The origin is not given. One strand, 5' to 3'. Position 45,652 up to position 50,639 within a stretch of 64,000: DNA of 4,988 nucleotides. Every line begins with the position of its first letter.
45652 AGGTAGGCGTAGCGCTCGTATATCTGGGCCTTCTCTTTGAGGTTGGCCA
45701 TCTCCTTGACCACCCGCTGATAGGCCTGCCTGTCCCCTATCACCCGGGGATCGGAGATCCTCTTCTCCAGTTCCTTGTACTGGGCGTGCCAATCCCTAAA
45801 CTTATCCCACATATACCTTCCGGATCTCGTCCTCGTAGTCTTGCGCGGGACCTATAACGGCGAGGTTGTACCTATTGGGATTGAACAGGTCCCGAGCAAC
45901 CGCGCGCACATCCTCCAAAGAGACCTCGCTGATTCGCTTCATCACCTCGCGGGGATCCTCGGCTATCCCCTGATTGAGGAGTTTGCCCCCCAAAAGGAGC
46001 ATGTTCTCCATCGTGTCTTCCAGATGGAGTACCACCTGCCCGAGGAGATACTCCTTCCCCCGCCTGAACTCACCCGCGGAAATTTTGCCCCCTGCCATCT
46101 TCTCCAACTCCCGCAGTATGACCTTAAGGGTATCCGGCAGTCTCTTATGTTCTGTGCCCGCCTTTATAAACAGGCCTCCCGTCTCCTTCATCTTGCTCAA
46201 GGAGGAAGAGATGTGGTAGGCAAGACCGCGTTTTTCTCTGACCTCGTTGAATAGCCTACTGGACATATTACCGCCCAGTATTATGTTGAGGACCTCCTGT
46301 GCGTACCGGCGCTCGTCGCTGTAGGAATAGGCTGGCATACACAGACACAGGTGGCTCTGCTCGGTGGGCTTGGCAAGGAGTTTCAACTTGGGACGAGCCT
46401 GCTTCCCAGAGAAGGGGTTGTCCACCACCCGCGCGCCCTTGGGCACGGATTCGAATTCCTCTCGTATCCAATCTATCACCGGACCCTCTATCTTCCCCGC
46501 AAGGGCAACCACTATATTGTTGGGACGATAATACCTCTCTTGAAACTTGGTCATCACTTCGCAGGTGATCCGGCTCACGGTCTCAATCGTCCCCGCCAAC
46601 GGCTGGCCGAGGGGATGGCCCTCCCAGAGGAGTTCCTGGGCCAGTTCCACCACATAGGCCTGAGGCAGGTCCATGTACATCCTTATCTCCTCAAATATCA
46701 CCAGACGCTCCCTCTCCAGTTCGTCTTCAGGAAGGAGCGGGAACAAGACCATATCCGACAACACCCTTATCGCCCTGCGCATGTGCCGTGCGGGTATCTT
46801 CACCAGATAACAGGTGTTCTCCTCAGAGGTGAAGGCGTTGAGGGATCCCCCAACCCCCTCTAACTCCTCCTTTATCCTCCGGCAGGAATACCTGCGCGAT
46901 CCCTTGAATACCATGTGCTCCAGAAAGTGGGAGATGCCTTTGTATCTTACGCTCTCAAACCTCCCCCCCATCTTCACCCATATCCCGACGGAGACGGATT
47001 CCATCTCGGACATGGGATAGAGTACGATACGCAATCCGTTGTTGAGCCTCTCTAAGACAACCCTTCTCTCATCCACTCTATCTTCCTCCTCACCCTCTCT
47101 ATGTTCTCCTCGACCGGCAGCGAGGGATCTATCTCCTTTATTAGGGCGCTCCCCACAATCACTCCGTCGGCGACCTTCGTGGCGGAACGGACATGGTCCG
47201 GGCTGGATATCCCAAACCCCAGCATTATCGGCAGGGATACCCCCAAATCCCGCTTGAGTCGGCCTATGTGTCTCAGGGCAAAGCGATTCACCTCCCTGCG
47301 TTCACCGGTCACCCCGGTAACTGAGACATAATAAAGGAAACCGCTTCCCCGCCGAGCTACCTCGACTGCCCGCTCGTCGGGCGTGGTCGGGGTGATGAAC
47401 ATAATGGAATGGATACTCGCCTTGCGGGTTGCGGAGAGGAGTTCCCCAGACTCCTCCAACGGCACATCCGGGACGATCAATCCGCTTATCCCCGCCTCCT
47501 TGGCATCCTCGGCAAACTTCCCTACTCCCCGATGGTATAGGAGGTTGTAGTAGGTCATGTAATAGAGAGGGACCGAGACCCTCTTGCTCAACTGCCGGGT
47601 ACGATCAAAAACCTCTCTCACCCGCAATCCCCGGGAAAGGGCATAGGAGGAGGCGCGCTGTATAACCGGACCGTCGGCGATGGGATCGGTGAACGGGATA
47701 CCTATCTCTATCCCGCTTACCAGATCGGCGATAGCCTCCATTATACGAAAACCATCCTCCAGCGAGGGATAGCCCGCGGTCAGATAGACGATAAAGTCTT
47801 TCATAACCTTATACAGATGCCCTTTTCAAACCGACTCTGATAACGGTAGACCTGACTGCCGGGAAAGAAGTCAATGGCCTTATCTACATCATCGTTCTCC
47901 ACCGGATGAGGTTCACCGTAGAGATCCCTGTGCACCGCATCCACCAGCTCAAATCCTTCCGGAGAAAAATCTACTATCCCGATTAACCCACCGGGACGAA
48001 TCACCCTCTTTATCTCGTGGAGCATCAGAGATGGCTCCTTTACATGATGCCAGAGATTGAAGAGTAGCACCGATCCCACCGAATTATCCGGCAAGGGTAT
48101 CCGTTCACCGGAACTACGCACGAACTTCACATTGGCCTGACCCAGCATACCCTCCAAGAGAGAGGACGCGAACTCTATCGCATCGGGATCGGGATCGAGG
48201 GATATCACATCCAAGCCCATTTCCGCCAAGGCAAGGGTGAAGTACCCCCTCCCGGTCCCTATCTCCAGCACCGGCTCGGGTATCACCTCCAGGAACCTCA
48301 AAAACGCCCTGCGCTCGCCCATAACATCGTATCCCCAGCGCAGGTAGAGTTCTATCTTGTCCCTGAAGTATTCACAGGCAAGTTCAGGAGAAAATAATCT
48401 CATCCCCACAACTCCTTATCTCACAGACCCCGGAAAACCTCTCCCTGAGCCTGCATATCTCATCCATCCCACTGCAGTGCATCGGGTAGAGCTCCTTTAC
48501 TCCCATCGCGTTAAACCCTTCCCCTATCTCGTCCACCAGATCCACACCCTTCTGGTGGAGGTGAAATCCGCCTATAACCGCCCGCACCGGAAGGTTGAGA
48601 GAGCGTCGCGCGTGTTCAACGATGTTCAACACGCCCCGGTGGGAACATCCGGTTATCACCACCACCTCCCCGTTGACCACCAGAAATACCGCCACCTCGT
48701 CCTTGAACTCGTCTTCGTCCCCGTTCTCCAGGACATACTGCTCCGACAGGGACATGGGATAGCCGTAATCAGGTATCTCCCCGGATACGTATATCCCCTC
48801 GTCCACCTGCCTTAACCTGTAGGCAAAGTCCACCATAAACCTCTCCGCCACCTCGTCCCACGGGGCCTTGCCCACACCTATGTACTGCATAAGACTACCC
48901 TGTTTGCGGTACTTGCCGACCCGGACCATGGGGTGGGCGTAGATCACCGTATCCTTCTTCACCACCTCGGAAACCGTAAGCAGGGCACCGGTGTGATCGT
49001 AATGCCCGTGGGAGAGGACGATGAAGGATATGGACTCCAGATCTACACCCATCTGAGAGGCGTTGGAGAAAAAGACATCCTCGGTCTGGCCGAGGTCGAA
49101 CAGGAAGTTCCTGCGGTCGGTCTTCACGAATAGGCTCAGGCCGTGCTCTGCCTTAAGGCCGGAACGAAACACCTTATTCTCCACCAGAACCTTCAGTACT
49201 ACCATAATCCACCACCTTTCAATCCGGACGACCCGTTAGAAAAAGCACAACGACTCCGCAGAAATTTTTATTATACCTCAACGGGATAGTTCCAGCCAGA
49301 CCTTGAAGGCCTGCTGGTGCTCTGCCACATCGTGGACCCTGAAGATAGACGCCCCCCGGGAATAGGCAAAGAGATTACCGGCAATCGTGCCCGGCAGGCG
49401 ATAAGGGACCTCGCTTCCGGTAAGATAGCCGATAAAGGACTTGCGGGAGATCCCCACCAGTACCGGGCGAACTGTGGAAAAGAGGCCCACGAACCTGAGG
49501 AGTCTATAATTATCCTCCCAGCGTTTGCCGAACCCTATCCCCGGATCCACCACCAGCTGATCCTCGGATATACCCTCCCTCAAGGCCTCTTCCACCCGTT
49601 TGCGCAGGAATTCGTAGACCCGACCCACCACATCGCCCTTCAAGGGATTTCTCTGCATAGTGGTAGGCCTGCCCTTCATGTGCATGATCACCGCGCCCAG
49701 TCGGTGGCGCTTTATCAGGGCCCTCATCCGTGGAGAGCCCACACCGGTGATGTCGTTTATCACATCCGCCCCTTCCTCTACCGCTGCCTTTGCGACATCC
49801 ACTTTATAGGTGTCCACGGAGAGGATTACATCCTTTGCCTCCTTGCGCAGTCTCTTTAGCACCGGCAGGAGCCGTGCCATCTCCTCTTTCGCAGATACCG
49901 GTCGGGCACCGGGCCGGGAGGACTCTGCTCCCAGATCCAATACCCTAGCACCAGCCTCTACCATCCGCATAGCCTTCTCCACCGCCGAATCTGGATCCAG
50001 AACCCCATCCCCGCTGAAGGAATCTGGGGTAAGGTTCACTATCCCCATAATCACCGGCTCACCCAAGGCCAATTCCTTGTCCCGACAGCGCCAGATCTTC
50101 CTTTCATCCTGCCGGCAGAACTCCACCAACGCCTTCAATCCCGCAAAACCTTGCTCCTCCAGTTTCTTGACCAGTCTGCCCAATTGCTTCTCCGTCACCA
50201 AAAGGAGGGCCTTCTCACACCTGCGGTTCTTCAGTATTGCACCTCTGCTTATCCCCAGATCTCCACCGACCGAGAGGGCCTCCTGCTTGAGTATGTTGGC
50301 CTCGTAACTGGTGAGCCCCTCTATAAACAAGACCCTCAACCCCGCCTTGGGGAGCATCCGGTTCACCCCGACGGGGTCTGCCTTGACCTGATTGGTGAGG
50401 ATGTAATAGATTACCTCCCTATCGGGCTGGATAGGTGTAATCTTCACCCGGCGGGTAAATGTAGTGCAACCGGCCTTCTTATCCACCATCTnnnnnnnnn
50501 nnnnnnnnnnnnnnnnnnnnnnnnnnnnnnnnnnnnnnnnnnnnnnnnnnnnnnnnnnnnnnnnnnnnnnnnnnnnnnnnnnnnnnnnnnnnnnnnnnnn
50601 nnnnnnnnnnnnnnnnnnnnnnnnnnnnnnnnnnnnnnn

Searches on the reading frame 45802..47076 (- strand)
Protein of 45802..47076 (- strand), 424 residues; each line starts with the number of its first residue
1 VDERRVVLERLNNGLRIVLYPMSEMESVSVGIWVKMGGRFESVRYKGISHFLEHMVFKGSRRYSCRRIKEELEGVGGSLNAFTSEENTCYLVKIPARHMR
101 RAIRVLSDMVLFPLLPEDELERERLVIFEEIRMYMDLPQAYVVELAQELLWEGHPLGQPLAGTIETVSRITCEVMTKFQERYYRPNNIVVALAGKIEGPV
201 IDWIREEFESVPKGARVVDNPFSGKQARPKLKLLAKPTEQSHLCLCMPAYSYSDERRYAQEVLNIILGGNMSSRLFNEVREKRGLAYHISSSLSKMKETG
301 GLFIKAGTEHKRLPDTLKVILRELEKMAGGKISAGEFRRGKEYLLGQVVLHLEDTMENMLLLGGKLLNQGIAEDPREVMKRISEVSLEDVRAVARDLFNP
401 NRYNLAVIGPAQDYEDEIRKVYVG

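Call 10: search_protein_families(library=pfam, proteins=[window:45802-47076:-], max_evalue=0.001)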
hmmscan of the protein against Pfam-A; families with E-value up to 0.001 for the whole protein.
window:45802-47076:- (424 aa): 2 families
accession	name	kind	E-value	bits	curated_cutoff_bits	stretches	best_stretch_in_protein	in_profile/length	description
PF05193.26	Peptidase_M16_C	-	2.4e-36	125.7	23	1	170-342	2-179/181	Peptidase M16 inactive domain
PF00675.25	Peptidase_M16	-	1.8e-35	122.4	22.3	1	24-163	9-148/149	Insulinase (Peptidase family M16)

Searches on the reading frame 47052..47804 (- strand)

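Call 10: search_protein_families(library=pfam, proteins=[window:47052-47804:-], max_evalue=0.001)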
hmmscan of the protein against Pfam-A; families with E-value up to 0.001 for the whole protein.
window:47052-47804:- (250 aa): 1 family
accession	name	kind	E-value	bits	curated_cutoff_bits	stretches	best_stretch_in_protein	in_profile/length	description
PF00290.26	Trp_syntA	-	2.5e-73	246.7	27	1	3-232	11-240/259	Tryptophan synthase alpha chain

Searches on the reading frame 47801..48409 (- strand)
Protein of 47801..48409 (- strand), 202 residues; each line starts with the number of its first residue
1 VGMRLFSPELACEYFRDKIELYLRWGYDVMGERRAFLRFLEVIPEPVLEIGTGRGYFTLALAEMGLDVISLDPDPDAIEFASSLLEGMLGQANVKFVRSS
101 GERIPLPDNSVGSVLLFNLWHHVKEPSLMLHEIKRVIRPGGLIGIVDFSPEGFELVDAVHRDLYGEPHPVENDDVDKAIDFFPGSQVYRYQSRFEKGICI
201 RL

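Call 10: search_protein_families(library=pfam, proteins=[window:47801-48409:-], max_evalue=0.001)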
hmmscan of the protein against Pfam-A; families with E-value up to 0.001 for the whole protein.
window:47801-48409:- (202 aa): 6 families
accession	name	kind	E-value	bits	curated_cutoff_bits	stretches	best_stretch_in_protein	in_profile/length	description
PF08241.18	Methyltransf_11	-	4e-20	72.7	21.2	1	48-143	1-93/95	Methyltransferase domain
PF13649.12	Methyltransf_25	-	3.9e-17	63.2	27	1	47-141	1-97/97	Methyltransferase domain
PF13847.12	Methyltransf_31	-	6e-15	55.6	27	1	46-149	6-113/145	Methyltransferase domain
PF13489.12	Methyltransf_23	-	1.9e-11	44.4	27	1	41-150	20-121/164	Methyltransferase domain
PF08242.18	Methyltransf_12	-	2.1e-10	41.6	30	1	48-143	1-98/98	Methyltransferase domain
PF01209.24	Ubie_methyltran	-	1.9e-06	27.9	20.1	1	45-157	49-163/233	ubiE/COQ5 methyltransferase family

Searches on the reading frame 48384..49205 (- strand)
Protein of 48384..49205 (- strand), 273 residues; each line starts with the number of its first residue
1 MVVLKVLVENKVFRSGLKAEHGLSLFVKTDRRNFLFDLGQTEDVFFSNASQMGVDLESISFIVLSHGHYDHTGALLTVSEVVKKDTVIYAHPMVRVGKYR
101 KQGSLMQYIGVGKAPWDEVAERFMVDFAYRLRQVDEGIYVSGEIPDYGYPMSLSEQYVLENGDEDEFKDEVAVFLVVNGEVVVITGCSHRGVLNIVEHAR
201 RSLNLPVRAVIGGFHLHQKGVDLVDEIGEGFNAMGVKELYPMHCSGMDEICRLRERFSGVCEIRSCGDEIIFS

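Call 10: search_protein_families(library=pfam, proteins=[window:48384-49205:-], max_evalue=0.001)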
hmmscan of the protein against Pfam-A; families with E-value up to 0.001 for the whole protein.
window:48384-49205:- (273 aa): 2 families
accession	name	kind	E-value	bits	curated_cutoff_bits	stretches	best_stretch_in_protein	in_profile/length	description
PF00753.33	Lactamase_B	-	3.8e-09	37.2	22.7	1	21-110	5-95/196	Metallo-beta-lactamase superfamily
PF12706.13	Lactamase_B_2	-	2.3e-08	34.3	27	1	35-97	4-69/200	Beta-lactamase superfamily domain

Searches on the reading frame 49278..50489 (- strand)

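Call 10: search_protein_families(library=pfam, proteins=[window:49278-50489:-], max_evalue=0.001)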
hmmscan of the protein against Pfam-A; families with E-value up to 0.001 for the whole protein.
window:49278-50489:- (403 aa): 1 family
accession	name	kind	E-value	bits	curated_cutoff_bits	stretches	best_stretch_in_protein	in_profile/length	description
PF00809.28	Pterin_bind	-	1.1e-73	248.3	25.5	1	148-386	1-244/244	Pterin binding enzyme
